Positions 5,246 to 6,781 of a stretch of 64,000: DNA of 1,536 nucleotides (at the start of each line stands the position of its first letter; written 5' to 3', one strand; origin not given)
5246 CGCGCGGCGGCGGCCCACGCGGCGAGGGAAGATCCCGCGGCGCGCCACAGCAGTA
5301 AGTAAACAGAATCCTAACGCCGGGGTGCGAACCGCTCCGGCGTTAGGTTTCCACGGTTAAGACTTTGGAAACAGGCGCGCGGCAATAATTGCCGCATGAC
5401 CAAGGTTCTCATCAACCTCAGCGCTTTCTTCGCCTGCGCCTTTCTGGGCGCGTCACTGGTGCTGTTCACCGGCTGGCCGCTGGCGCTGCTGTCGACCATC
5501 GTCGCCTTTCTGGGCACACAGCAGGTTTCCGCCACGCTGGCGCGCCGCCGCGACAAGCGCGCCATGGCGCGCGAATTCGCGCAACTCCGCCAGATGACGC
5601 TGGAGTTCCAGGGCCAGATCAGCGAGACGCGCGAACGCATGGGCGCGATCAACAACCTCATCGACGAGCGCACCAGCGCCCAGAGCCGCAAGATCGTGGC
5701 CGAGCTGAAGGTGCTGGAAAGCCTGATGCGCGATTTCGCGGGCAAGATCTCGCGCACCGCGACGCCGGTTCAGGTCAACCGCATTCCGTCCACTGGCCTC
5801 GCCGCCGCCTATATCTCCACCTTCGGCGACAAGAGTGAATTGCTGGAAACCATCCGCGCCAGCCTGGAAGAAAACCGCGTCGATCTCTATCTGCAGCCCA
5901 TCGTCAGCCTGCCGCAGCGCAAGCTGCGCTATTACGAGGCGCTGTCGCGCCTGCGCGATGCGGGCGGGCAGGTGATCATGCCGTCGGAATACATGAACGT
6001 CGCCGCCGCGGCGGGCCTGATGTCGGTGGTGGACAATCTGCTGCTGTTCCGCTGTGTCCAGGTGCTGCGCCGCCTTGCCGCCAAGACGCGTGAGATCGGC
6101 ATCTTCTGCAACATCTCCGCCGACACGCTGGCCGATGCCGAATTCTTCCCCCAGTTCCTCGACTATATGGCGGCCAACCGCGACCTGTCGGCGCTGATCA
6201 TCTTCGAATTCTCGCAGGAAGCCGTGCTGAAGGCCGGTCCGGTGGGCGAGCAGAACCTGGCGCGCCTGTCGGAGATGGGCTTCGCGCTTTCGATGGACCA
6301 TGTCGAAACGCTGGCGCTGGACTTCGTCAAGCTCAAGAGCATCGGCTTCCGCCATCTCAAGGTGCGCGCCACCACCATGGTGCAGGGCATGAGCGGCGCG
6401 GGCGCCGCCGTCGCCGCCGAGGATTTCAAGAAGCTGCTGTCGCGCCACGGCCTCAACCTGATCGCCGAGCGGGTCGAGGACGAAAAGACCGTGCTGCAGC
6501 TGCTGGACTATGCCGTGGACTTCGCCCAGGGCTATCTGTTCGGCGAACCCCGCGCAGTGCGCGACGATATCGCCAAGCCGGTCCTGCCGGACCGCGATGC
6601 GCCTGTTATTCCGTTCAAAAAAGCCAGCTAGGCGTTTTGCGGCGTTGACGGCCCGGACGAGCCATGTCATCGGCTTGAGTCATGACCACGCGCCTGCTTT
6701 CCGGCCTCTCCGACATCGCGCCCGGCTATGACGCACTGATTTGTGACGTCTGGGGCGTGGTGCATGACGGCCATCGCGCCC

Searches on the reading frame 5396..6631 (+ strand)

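Call 84: search_protein_families(library=pfam, proteins=[window:5396-6631:+], max_evalue=0.00001)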
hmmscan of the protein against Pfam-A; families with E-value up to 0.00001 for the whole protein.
window:5396-6631:+ (411 aa): 1 family
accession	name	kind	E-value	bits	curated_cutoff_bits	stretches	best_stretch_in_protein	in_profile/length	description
PF00563.25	EAL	-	4.4e-39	134.7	31.3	1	152-385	3-236/236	EAL domain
